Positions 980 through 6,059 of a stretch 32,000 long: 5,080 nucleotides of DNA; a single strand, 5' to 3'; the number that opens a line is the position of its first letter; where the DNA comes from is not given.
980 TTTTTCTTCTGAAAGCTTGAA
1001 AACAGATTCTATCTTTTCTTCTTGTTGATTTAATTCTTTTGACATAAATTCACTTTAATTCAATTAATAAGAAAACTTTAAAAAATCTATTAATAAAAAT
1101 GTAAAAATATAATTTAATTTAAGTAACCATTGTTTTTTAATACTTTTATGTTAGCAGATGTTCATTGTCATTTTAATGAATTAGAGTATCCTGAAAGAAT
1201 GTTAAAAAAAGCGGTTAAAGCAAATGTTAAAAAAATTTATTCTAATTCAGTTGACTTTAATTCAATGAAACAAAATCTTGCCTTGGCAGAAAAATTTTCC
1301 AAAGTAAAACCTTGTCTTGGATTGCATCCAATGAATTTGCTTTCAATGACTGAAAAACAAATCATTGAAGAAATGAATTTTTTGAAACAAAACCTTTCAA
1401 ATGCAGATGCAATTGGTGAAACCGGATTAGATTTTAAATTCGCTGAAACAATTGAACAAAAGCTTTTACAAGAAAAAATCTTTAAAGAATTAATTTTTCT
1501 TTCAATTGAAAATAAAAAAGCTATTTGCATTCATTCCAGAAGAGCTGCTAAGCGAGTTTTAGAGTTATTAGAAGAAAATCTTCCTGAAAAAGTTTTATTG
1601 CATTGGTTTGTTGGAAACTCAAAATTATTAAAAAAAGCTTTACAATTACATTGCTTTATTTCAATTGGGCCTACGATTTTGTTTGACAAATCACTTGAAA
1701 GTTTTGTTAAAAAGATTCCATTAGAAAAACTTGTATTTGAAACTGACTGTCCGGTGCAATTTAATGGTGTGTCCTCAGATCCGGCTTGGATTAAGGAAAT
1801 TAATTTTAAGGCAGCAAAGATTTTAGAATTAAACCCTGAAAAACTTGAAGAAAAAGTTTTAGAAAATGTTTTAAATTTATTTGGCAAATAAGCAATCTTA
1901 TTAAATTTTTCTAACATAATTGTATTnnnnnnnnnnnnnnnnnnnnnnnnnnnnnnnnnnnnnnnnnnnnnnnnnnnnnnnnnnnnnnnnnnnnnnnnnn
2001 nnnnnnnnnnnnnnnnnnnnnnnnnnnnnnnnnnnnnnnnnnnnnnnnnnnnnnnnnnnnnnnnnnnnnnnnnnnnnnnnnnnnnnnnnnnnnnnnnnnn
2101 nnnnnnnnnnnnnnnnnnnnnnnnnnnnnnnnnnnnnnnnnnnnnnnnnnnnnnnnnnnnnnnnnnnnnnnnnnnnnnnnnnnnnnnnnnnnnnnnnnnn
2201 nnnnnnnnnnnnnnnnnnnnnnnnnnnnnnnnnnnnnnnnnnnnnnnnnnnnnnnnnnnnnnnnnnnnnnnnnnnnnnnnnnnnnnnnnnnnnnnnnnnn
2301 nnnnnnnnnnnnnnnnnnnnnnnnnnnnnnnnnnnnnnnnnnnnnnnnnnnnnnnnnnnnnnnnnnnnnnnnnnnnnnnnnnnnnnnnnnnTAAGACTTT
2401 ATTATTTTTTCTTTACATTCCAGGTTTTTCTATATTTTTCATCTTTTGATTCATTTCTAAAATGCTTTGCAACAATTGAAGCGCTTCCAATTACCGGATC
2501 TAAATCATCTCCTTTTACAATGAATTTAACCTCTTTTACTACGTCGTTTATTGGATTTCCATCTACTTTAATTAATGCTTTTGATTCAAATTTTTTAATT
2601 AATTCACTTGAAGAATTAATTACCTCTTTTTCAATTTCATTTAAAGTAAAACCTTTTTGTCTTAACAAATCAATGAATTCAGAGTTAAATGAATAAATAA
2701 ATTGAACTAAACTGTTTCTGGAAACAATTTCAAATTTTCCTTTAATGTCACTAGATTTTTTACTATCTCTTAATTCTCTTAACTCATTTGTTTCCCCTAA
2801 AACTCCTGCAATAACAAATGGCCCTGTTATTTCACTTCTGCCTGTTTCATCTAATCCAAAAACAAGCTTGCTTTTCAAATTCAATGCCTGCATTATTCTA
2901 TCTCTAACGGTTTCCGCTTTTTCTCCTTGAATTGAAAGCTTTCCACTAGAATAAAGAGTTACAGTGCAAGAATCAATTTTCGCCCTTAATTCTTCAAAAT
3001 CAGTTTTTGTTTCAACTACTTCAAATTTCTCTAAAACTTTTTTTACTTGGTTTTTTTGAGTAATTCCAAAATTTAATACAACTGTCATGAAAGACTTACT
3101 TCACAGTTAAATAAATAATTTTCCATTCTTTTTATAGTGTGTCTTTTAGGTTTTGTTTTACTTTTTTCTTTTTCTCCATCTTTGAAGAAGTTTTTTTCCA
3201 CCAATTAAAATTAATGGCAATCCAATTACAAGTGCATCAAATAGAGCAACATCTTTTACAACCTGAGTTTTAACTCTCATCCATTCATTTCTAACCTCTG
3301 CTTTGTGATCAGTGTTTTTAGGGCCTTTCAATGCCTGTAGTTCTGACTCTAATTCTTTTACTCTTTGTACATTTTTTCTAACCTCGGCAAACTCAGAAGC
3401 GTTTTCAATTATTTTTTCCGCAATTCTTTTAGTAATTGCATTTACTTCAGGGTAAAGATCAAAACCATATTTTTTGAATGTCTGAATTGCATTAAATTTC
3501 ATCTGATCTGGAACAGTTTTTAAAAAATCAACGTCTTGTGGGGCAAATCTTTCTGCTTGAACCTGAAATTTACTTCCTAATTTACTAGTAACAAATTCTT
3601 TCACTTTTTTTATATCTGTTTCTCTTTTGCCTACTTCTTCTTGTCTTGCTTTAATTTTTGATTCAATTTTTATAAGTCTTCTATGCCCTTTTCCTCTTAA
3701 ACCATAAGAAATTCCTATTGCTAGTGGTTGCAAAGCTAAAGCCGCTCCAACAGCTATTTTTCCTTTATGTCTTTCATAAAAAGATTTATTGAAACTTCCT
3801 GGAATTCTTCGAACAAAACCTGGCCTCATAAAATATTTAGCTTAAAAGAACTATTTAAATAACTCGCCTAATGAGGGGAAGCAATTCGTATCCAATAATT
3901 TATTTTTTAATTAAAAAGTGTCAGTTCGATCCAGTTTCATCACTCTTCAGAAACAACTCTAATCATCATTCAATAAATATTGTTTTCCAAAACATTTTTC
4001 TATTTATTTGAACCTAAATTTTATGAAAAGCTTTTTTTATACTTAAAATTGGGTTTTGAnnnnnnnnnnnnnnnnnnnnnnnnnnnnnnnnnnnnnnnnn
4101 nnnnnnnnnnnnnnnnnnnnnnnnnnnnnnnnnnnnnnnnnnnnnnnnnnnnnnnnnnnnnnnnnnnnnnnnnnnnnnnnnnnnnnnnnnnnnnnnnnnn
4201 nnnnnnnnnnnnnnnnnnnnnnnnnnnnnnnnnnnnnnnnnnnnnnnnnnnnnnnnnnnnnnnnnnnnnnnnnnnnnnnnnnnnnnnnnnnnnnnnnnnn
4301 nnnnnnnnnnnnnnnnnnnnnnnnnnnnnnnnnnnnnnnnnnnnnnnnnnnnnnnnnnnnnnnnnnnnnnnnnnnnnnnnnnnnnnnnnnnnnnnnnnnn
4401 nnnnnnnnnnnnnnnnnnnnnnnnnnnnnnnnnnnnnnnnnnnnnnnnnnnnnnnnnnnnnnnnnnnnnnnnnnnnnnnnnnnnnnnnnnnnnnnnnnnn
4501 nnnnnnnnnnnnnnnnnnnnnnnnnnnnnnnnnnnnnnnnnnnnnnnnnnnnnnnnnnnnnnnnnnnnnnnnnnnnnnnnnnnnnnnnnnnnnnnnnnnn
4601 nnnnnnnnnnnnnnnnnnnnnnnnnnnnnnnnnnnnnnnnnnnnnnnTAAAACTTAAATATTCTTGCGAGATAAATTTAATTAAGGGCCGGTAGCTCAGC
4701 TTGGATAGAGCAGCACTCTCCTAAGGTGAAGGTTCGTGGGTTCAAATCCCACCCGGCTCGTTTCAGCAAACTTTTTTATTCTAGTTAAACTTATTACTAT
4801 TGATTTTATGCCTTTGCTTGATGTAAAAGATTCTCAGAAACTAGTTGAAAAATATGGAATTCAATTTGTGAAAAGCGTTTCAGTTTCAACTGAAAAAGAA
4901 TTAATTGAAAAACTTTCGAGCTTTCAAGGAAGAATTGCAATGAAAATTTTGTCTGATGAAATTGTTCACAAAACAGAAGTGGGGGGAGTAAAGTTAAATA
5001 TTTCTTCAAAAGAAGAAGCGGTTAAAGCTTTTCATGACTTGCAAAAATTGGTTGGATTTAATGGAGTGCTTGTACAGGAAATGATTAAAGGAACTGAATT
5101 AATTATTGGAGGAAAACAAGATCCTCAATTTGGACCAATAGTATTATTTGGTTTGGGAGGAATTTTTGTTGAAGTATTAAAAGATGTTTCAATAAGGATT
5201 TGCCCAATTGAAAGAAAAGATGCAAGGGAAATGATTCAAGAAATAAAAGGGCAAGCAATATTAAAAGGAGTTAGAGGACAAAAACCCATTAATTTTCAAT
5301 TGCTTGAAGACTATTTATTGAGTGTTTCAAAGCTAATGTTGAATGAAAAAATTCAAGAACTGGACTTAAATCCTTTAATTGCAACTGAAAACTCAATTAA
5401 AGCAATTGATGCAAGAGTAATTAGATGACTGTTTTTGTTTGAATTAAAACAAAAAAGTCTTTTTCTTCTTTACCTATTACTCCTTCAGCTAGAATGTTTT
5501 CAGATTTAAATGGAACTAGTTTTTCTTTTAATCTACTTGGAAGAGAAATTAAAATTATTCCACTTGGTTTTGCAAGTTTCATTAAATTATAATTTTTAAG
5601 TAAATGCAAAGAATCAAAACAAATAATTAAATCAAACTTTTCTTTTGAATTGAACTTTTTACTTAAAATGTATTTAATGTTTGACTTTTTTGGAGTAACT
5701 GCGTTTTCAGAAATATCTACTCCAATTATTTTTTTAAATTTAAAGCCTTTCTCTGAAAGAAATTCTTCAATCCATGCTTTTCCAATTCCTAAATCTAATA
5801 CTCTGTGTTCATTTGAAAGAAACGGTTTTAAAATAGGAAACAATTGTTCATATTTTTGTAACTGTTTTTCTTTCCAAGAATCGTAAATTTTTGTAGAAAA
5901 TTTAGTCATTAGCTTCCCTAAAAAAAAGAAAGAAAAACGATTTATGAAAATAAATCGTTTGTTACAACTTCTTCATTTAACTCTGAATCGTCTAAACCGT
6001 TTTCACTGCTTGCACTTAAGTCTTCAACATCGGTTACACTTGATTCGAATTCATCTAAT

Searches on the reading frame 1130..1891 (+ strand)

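Call 14: search_protein_families(library=pfam, proteins=[window:1130-1891:+], max_evalue=0.01)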
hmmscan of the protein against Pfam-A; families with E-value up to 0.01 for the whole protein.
window:1130-1891:+ (253 aa): 1 family
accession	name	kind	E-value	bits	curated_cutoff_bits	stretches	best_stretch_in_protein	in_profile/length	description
PF01026.27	TatD_DNase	-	3.5e-50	171.2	27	1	10-252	2-253/253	TatD related DNase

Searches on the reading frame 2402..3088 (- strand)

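Call 14: search_protein_families(library=pfam, proteins=[window:2402-3088:-], max_evalue=0.01)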
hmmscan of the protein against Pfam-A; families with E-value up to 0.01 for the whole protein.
window:2402-3088:- (228 aa): 2 families
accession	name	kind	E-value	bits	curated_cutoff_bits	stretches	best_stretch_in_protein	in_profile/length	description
PF01351.25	RNase_HII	-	1.3e-11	45.2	25.8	1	78-219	2-157/199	Ribonuclease HII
PF11858.14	DUF3378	-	1.1e-06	29.1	27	1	14-61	13-59/76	Domain of unknown function (DUF3378)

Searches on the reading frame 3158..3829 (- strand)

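Call 14: search_protein_families(library=pfam, proteins=[window:3158-3829:-], max_evalue=0.01)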
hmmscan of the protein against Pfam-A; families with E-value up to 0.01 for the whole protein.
window:3158-3829:- (223 aa): 0 families

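Call 40: search_protein_families(library=ncbifam, proteins=[window:3158-3829:-], max_evalue=0.01)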
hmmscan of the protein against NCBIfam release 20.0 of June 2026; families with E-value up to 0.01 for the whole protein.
window:3158-3829:- (223 aa): 1 family
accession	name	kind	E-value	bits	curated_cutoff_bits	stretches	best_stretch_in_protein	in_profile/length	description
NF002999.0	PRK03767.1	equivalog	0.0063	16.3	141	0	132-205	14-78/200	NAD(P)H:quinone oxidoreductase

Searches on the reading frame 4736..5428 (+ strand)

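Call 14: search_protein_families(library=pfam, proteins=[window:4736-5428:+], max_evalue=0.01)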
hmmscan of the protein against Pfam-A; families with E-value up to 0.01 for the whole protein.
window:4736-5428:+ (230 aa): 1 family
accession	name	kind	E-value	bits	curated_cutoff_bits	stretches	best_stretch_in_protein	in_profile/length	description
PF13549.11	ATP-grasp_5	-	5.6e-64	216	27.6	1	28-228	10-219/221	ATP-grasp domain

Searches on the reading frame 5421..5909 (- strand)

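Call 14: search_protein_families(library=pfam, proteins=[window:5421-5909:-], max_evalue=0.01)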
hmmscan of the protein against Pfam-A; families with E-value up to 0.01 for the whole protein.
window:5421-5909:- (162 aa): 5 families
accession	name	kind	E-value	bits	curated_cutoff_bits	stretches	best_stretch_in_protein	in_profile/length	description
PF13489.12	Methyltransf_23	-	9.4e-10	38.9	27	1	27-125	16-120/164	Methyltransferase domain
PF13847.12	Methyltransf_31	-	5e-08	33.2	27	1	33-138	3-126/145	Methyltransferase domain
PF13649.12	Methyltransf_25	-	7.8e-06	26.9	27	1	37-111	1-84/97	Methyltransferase domain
PF08241.18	Methyltransf_11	-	5.3e-05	24.2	21.2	1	38-107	1-76/95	Methyltransferase domain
PF08242.18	Methyltransf_12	-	0.00077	20.6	30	1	38-106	1-80/98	Methyltransferase domain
